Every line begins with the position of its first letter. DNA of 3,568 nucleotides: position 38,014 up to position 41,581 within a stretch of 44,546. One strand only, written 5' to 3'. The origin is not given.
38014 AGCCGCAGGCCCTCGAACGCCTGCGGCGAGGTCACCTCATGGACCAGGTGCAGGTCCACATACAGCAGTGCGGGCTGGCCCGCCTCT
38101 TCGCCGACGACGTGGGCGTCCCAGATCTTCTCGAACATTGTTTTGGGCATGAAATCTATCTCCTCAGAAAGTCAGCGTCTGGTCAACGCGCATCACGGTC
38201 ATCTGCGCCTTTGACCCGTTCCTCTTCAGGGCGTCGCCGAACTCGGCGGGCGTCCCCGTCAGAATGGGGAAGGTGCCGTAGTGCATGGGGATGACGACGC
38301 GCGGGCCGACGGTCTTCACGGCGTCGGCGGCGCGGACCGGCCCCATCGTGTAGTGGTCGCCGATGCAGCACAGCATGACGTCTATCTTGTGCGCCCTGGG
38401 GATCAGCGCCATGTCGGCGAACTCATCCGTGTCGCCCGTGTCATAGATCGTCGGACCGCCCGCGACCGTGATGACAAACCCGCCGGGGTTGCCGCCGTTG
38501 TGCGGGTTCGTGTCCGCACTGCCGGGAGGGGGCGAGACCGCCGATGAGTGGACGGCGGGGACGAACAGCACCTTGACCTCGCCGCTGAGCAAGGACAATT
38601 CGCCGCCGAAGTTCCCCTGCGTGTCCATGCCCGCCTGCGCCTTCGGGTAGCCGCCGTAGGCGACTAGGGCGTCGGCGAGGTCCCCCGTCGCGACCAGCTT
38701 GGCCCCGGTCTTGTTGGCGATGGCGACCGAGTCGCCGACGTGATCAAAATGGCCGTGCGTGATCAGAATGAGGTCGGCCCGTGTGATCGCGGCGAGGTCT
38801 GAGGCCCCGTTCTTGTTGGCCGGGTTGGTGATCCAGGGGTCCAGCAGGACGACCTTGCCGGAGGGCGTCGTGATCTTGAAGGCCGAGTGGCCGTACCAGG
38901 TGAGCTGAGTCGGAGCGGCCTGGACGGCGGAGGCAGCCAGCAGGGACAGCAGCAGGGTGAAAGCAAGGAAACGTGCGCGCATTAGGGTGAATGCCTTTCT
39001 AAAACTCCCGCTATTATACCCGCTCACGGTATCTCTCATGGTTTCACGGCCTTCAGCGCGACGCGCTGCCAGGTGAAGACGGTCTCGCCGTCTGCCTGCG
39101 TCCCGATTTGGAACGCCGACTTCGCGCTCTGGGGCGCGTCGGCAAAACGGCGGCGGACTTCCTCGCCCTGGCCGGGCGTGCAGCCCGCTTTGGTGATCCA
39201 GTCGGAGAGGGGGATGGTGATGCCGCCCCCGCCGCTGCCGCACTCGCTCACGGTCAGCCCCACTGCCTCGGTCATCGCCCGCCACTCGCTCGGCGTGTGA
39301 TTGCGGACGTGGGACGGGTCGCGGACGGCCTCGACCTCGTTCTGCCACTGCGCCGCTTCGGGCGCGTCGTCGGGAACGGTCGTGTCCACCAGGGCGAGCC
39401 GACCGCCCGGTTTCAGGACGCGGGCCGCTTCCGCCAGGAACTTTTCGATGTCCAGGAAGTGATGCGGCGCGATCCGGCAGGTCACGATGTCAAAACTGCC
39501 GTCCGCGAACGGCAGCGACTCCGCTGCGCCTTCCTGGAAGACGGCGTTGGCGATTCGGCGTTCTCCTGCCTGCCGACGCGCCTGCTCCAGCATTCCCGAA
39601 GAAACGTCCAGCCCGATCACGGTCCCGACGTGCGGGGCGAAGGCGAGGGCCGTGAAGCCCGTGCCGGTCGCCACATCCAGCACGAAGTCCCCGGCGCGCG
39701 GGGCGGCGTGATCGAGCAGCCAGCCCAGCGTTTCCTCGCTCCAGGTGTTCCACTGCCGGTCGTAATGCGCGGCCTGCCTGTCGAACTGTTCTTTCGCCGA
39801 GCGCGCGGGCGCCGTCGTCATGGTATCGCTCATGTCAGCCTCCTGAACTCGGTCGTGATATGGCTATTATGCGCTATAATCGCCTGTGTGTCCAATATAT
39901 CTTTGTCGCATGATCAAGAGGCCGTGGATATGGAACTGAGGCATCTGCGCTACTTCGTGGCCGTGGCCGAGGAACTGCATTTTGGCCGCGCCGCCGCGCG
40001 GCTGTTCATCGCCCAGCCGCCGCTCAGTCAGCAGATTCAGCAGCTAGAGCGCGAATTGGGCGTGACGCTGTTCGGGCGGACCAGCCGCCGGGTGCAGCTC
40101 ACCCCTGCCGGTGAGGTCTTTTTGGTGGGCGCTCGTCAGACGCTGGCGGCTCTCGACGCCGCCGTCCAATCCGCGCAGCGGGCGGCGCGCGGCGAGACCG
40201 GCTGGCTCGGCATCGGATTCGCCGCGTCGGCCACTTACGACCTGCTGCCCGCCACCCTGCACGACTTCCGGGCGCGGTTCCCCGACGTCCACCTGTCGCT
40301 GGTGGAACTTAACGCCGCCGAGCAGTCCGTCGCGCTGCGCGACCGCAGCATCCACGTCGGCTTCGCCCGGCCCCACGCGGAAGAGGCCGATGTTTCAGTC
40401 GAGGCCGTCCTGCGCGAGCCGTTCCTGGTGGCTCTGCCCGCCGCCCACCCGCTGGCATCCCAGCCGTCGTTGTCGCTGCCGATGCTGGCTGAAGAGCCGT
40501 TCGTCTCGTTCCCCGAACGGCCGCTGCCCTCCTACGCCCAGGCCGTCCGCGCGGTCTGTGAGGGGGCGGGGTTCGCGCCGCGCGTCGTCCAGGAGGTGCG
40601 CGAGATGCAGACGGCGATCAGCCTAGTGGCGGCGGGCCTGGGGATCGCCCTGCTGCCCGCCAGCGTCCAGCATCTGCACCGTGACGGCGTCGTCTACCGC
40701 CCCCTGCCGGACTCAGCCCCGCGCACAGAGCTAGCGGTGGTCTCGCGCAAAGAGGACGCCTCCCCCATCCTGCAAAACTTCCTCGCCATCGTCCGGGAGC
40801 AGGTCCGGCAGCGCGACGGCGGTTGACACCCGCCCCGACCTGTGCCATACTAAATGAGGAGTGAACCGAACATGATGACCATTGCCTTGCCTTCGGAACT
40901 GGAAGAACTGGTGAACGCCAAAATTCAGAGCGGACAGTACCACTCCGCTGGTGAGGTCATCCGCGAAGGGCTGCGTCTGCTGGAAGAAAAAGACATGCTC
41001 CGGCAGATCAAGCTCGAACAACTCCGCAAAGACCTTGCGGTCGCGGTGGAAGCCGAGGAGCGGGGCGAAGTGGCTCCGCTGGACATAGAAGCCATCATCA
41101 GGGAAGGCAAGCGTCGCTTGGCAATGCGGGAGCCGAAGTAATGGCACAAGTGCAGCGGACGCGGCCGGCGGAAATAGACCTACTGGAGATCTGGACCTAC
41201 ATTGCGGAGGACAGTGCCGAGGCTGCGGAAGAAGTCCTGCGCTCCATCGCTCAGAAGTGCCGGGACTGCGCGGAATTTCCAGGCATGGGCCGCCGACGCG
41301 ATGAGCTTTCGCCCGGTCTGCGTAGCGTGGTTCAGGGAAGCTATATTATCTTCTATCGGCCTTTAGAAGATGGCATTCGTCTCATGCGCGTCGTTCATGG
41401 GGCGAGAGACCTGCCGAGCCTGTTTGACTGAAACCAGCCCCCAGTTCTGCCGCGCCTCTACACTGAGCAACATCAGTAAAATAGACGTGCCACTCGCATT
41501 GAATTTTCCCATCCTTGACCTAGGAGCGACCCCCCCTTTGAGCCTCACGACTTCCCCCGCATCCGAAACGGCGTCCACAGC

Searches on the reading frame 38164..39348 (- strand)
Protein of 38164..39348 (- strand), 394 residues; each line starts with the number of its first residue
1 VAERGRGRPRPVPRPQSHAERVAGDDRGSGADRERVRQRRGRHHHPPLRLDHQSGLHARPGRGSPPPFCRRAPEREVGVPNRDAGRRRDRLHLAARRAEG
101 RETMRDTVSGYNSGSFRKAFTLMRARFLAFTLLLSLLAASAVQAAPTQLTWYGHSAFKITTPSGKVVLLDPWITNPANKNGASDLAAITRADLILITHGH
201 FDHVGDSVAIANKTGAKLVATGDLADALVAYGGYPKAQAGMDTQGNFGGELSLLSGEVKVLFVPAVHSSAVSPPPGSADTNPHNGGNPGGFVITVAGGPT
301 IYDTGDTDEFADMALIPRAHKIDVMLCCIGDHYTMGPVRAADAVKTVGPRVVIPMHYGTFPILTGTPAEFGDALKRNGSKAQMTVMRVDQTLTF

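Call 74: search_protein_families(library=pfam, proteins=[window:38164-39348:-], max_evalue=0.001)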
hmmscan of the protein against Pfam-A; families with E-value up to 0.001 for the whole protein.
window:38164-39348:- (394 aa): 3 families
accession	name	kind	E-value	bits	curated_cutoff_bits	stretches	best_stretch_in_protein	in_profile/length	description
PF13483.12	Lactamase_B_3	-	6.7e-21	75.4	24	1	148-356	1-160/160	Beta-lactamase superfamily domain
PF12706.13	Lactamase_B_2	-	9e-21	74.8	27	1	167-357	3-200/200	Beta-lactamase superfamily domain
PF00753.33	Lactamase_B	-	7.8e-10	39.4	22.7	1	151-356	3-196/196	Metallo-beta-lactamase superfamily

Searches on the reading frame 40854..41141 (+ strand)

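Call 74: search_protein_families(library=pfam, proteins=[window:40854-41141:+], max_evalue=0.001)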
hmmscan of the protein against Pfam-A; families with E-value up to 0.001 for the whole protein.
window:40854-41141:+ (95 aa): 1 family
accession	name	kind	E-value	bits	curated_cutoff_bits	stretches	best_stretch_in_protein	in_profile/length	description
PF03693.20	ParD_antitoxin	-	8.3e-13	49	21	1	10-87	7-77/81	Bacterial antitoxin of ParD toxin-antitoxin type II system and RHH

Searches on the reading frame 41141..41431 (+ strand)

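Call 74: search_protein_families(library=pfam, proteins=[window:41141-41431:+], max_evalue=0.001)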
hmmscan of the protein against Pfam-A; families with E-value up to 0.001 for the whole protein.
window:41141-41431:+ (96 aa): 1 family
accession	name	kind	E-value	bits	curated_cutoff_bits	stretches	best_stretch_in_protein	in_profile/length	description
PF05016.21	ParE_toxin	-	2.9e-17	63.4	23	1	5-90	2-88/89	ParE toxin of type II toxin-antitoxin system, parDE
